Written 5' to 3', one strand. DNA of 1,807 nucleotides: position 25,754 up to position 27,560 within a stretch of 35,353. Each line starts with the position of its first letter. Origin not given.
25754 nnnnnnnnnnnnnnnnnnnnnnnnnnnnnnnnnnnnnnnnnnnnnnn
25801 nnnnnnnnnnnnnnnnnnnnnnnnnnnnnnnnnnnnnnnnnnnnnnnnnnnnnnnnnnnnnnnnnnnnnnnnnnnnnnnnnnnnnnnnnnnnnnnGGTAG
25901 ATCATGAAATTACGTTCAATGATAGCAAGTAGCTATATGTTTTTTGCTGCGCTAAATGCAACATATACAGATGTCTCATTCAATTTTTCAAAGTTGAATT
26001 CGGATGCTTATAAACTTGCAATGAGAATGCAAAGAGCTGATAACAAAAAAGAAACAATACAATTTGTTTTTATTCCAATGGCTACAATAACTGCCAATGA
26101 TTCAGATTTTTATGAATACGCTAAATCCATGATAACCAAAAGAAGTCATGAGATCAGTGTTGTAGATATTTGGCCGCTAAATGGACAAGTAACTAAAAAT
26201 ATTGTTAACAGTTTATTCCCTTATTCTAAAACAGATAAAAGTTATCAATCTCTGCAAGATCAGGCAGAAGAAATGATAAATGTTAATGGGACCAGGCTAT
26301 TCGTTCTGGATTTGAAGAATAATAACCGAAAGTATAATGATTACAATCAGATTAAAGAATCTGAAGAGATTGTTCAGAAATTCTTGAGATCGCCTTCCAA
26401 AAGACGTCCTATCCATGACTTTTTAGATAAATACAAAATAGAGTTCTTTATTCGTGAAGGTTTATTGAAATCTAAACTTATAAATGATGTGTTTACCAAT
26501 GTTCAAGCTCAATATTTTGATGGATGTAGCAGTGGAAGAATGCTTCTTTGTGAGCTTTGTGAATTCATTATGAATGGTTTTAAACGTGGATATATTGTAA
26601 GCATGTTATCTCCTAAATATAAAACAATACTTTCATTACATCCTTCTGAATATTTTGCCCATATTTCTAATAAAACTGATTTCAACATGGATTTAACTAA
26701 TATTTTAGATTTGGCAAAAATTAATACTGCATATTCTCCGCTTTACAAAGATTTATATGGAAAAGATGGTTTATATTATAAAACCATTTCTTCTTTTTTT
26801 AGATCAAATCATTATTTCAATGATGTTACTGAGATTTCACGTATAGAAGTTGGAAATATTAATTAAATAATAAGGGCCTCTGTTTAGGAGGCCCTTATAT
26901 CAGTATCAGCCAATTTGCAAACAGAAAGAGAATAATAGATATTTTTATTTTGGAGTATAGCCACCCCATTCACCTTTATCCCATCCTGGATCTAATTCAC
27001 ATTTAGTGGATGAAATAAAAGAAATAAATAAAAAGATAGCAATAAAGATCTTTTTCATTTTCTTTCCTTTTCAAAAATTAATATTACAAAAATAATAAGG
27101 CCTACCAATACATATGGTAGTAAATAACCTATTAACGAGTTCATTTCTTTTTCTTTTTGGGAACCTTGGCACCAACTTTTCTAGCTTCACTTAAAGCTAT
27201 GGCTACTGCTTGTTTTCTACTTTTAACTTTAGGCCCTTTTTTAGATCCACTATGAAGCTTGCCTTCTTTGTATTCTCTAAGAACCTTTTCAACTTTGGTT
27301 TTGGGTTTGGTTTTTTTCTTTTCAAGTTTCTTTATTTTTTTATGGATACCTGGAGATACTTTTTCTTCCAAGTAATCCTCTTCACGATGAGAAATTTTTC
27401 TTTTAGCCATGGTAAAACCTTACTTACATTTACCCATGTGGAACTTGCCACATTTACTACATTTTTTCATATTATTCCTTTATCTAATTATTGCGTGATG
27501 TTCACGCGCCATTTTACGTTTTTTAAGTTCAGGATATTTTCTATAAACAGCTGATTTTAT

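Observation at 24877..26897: Self-contained moron encoding a DapF-like epimerase, inserted antisense into the head-gene operon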

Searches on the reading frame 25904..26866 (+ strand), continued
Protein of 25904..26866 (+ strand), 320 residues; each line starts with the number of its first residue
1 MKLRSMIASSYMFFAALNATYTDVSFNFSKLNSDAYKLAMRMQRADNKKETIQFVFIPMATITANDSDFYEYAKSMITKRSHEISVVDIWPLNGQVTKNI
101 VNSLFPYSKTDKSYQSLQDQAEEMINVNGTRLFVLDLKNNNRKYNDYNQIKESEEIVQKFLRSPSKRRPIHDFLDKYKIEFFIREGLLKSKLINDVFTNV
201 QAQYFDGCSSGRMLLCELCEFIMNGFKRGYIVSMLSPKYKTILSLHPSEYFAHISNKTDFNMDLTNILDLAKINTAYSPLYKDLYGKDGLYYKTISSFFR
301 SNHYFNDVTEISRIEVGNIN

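Call 46: predict_structure(alignment_id=A2)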
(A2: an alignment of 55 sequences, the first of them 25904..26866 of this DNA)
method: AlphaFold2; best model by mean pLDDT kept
length: 320 residues; sequences in the alignment: 55
mean_pLDDT: 92.6   pTM: 0.91
mean pLDDT of the five models: 92.6, 92.0, 91.2, 91.1, 91.0
residues with pLDDT >= 90: 271; 70-90: 25; 50-70: 24; < 50: 0
segments of 3 or more residues with pLDDT < 50: none
pLDDT, mean of each block of 10 residues (from residue 1): 62 65 97 96 95 97 94 89 89 97 94 92 96 98 98 98 95 96 98 97 96 97 97 95 97 84 76 95 96 98 97 92
secondary structure, 60 per line:
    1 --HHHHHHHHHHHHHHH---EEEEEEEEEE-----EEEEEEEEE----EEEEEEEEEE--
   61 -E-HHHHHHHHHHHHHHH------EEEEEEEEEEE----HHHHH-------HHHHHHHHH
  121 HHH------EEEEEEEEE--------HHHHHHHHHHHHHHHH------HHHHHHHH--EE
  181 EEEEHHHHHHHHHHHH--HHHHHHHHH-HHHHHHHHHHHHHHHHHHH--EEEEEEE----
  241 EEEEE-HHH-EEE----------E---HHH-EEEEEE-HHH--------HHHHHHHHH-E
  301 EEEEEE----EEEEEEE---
elements in order: H3-17 E21-30 E36-44 E49-58 H64-78 E85-95 H100-104 H112-123 E130-138 H147-162 H169-176 E179-184 H185-196 H199-207 H209-227 E230-236 E241-245 E251-253 E272-277 H290-298 E300-306 E311-317
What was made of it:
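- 25904..26866 (+): ORF2, 320 aa, the conserved partner of this DapF clade. It has no known family or fold and a weakly hydrophobic, signal- or anchor-like N-terminus. Family-invariant residues: D88, D136, Y144, E185, G186, K189, C216, E220, K227, Y281. It starts 8 nt after gene 1, with AAGG 7 nt upstream of its ATG. AlphaFold2 pLDDT 92.6, pTM 0.91 (call 46).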

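Call 50: fold_search(model_id=the predicted structure, library=pdb)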
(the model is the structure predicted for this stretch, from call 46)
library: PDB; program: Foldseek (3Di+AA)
matches with E <= 10: 434; with E <= 0.001: 0
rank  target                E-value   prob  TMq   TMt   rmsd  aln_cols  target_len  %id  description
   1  9r2l_A                6.4e-02  0.16  0.12  0.24  17.3       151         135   16  De novo designed N37 protein fold (released 2025-05-14)
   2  9r2l_B                9.7e-02  0.16  0.12  0.24  17.1       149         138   14  De novo designed N37 protein fold (released 2025-05-14)
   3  9r2l_H                1.1e-01  0.13  0.10  0.22  17.1       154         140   13  De novo designed N37 protein fold (released 2025-05-14)
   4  6rv7_A                4.6e-01  0.08  0.12  0.11  14.5       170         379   10  Crystal Structure of Glucuronoyl Esterase from Cerrena unicolor inactive S270A variant in complex with the aldouronic  (released 2020-03-18)
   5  6rv8_A                4.9e-01  0.08  0.12  0.11  14.5       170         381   10  Crystal Structure of Glucuronoyl Esterase from Cerrena unicolor covalent complex with the aldouronic acid UXXR (released 2020-03-18)
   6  2mwg_MODEL_1_A        5.2e-01  0.06  0.14  0.16  18.8       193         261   12  Full-Length Solution Structure Of YtvA, a LOV-Photoreceptor Protein and Regulator of Bacterial Stress Response (released 2016-05-25)
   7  3fcy_A                7.4e-01  0.06  0.13  0.13  19.1       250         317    8  Crystal Structure of Acetyl Xylan Esterase 1 from Thermoanaerobacterium sp. JW/SL YS485 (released 2009-11-17)
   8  6rv9_A                7.9e-01  0.18  0.11  0.10  10.0        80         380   12  Crystal Structure of Glucuronoyl Esterase from Cerrena unicolor inactive S270A variant in complex with the aldouronic  (released 2020-03-18)
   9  1f9c_A                7.9e-01  0.04  0.12  0.11  17.9       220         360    9  CRYSTAL STRUCTURE OF MLE D178N VARIANT (released 2001-03-07)
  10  6rtv_A                8.4e-01  0.20  0.11  0.09  10.0        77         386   16  Crystal Structure of Glucuronoyl Esterase from Cerrena unicolor inactive S270A variant (released 2020-03-18)
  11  5xd8_A                8.9e-01  0.04  0.11  0.10  20.4       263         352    9  Crystal structure analysis of 3,6-anhydro-L-galactonate cycloisomerase (released 2017-09-27)
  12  3k7c_A                1.0e+00  0.44  0.11  0.29   8.0        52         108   10  Crystal structure of Putative NTF2-like transpeptidase (NP_281412.1) from CAMPYLOBACTER JEJUNI at 2.00 A resolution (released 2009-11-03)
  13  8sux_C                1.1e+00  0.01  0.08  0.07  21.6       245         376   12  Structure of E. coli PtuA hexamer (released 2024-01-10)
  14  7pw4_A                1.1e+00  0.07  0.09  0.02   8.0        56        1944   12  Human SMG1-8-9 kinase complex bound to a SMG1 inhibitor (released 2021-12-01)
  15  4jhm_A                1.1e+00  0.03  0.12  0.10  17.6       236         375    9  Crystal structure of a putative mandelate racemase/muconate lactonizing enzyme from Pseudovibrio sp. (released 2013-05-01)
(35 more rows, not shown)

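Call 55: fold_search(model_id=the predicted structure, library=viral)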
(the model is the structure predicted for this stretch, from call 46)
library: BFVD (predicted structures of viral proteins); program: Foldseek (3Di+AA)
matches with E <= 10: 512; with E <= 0.001: 0
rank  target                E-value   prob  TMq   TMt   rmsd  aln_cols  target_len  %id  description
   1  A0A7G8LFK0            8.0e-02  0.57  0.12  0.28  15.1       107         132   17  (no name in the UniProt tables at hand)
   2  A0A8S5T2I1            9.6e-02  0.04  0.11  0.06  31.3       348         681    8  Uncharacterized protein [Myoviridae sp. ctqfO1]
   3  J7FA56                1.9e-01  0.92  0.11  0.20   3.5        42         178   12  Putative structural protein [Agrobacterium phage 7-7-1]
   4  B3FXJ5                2.1e-01  0.03  0.11  0.13  19.4       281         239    8  ribonuclease H (Fragment) [Simian foamy virus]
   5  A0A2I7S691            3.2e-01  0.35  0.12  0.38   5.2        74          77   18  (no name in the UniProt tables at hand)
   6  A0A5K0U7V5            5.1e-01  0.11  0.06  0.11   8.8        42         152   12  Putative nuclear transport factor protein [Yasminevirus sp. GU-2018]
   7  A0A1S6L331            6.1e-01  0.63  0.11  0.28   3.2        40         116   15  IraD/Gp25-like domain-containing protein [Erwinia phage vB_EamM_Yoloswag]
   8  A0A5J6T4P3            6.1e-01  0.10  0.06  0.21   8.2        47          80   11  (no name in the UniProt tables at hand)
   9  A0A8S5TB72            6.5e-01  0.01  0.07  0.05  25.7       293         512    8  Portal protein [Myoviridae sp. ctiX384]
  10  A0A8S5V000            6.9e-01  0.44  0.13  0.29   4.0        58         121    9  Picornaviridae P3A protein [Siphoviridae sp. ctJT77]
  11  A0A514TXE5            6.9e-01  0.30  0.10  0.25   6.3        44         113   16  (no name in the UniProt tables at hand)
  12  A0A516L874            7.4e-01  0.69  0.13  0.23   3.0        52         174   13  (no name in the UniProt tables at hand)
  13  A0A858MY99            7.4e-01  0.60  0.12  0.27   3.5        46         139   11  (no name in the UniProt tables at hand)
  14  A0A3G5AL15            7.4e-01  0.38  0.09  0.23   3.2        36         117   22  Uncharacterized protein [Sylvanvirus sp.]
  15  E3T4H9                7.4e-01  0.15  0.12  0.10   5.0        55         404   20  K Homology domain-containing protein [Cafeteria roenbergensis virus (strain BV-PW1)]
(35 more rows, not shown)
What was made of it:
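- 25904..26866 (+): Best Foldseek E-value 0.064 in PDB and 0.08 in BFVD, TM about 0.12 (calls 50, 55).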

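Call 64: list_cluster_members(proteins=[L086:16021-17832:-, L086:7544-8665:+, L089:6911-8893:-, L089:871-2187:+, L089:2187-3275:+, L085:450-2099:+, L093:11412-13229:-, L093:13416-14888:+, L092:3589-4530:-, L091:4829-5593:+])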
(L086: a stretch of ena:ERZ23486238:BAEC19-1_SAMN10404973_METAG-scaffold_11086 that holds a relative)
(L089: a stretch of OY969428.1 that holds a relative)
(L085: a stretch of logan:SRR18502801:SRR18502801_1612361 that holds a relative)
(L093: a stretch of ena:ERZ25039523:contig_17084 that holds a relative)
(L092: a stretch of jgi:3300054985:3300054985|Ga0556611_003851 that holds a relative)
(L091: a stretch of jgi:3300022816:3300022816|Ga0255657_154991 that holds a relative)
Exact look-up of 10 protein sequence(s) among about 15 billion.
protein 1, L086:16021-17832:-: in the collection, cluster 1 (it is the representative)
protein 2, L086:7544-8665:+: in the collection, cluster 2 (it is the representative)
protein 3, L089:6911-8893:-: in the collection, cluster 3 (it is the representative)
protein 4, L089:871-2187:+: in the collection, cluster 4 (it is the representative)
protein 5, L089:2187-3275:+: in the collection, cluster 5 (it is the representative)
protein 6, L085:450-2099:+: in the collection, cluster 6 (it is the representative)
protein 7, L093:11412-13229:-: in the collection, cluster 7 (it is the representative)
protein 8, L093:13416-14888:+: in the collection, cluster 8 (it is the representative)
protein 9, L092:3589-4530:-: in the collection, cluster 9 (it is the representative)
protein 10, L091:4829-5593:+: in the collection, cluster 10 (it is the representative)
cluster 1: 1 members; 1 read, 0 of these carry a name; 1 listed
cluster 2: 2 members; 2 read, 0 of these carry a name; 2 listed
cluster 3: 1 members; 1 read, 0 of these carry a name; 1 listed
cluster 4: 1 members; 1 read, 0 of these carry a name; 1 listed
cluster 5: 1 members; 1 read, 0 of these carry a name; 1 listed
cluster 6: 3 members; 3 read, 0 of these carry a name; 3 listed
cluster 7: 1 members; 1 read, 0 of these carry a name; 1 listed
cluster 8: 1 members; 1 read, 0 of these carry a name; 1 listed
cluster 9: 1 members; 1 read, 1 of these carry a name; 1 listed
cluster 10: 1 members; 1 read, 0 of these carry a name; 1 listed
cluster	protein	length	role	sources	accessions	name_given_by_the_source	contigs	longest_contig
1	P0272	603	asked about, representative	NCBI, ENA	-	-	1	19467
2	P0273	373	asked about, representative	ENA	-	-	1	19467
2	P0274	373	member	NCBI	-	-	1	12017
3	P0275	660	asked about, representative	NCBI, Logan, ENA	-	-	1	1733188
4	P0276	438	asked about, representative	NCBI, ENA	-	-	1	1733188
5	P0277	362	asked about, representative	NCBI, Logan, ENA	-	-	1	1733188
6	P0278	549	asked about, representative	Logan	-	-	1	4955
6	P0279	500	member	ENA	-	-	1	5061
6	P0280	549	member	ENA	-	-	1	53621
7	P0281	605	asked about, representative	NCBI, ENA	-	-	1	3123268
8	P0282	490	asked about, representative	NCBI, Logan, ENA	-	-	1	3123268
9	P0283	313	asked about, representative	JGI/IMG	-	hypothetical protein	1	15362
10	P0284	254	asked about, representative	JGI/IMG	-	-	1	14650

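Call 66: search_protein_families(library=padloc, proteins=[window:25904-26866:+], max_evalue=0.01)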
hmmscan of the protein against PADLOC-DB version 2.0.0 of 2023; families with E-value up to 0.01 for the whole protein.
window:25904-26866:+ (320 aa): 0 families

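Call 76: find_related_loci(query=A1, collection=viral_contigs, flank=8000)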
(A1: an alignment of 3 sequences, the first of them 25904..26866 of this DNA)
Query A1 (320 aa) in viral_contigs; peptide patterns used: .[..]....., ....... (x = any residue, [..] = any of these).
35 stretches matched a pattern, but none encodes a relative of the query by tblastn (E <= 1e-3).

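Call 81: search_solved_structures(query=A2, max_evalue=10, show_alignments=2)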
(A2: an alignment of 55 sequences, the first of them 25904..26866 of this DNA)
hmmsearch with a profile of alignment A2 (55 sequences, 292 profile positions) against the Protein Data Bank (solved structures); distinct sequences matched with E-value up to 10: 3.
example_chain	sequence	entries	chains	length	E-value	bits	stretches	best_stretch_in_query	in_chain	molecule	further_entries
4tvv_A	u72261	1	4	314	0.54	13.1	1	53-125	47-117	Tyrosine phosphatase II superfamily protein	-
7sdd_A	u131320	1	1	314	0.55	13.1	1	53-125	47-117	Myo-inositol phosphohydrolase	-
7sdb_A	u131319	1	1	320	1.1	12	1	53-125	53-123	Myo-inositol phosphohydrolase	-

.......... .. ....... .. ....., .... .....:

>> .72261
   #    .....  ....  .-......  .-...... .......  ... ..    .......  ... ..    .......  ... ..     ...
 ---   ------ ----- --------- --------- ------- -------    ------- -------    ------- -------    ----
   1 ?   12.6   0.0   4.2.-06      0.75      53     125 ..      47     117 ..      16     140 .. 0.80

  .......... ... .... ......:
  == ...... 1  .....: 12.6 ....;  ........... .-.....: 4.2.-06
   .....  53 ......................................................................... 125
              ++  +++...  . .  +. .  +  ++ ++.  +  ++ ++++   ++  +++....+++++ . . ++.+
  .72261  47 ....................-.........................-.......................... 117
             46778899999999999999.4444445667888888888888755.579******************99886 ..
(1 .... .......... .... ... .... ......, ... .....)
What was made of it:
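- Closest known: PTP-like phytase / 'tyrosine phosphatase II superfamily' proteins. Same: A 70-residue local alignment lines up the ORF2 motifs D88..N93 and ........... with ..DVYGGN.. and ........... (call 81).
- Tried and rejected: A profile-versus-PDB hit to PTP-like phytases (E 0.54) was rejected as not significant, and ORF2 has no CX5R motif (call 81).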

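Call 82: search_protein_families(library=ncbifam, alignment_id=A2, max_evalue=0.01)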
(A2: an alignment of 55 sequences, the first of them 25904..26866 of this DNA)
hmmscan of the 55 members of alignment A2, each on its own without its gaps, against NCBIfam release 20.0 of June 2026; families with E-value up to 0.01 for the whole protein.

A. member 1, window:25904-26866:+ (320 aa): 0 families

B. families by the number of members that match (of 55 scanned): 1 family
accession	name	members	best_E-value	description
NF001882.0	PRK00629.5-4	1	0.00028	phenylalanine--tRNA ligase subunit beta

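Call 90: find_encoding_contigs(protein=P0177, flank=6000, max_places=4)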
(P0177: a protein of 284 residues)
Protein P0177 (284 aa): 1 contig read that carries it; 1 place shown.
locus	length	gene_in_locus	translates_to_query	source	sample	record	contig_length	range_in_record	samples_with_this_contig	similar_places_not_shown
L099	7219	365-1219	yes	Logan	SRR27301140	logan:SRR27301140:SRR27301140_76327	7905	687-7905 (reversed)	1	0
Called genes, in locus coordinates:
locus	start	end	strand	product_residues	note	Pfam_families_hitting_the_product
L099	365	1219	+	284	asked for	-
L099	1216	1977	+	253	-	PF01678:DAP_epimerase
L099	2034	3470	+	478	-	PF13520:AA_permease_2, PF00324:AA_permease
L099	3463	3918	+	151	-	PF01316:Arg_repressor, PF02863:Arg_repressor_C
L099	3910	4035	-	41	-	-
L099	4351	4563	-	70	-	-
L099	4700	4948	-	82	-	-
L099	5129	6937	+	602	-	PF12796:Ank_2, PF13857:Ank_5 (faint), PF00023:Ank (faint), PF13606:Ank_3 (faint), PF13637:Ank_4 (weak), PF12796:Ank_2 (weak)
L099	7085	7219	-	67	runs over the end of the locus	-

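Call 96: search_protein_families(library=pfam, proteins=[L089:3294-4328:+, L089:6911-8893:-], max_evalue=0.00001)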
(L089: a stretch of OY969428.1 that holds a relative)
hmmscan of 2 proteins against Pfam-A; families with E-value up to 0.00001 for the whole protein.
L089:3294-4328:+ (344 aa): 3 families
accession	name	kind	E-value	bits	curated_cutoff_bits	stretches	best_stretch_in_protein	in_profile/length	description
PF01068.26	DNA_ligase_A_M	-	4.5e-35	121.6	26.2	1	32-219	1-204/204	ATP dependent DNA ligase domain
PF04679.21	DNA_ligase_A_C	-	3.1e-29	101.7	27.5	1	238-330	2-94/94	ATP dependent DNA ligase C terminal region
PF09414.15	RNA_ligase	-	1.4e-06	29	27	1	46-219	2-171/171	RNA ligase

L089:6911-8893:- (660 aa): 0 families

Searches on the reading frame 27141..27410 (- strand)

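Call 9: search_protein_families(library=phrogs, proteins=[window:27141-27410:-], max_evalue=0.001)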
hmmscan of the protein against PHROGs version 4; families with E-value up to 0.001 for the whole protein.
window:27141-27410:- (89 aa): 1 family
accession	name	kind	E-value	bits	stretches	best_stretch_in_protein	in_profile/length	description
phrog_2423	-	unknown function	0.00067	20.6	1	63-83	24-44/52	-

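Call 66: search_protein_families(library=padloc, proteins=[window:27141-27410:-], max_evalue=0.01)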
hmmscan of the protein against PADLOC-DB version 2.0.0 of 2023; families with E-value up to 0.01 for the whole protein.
window:27141-27410:- (89 aa): 0 families
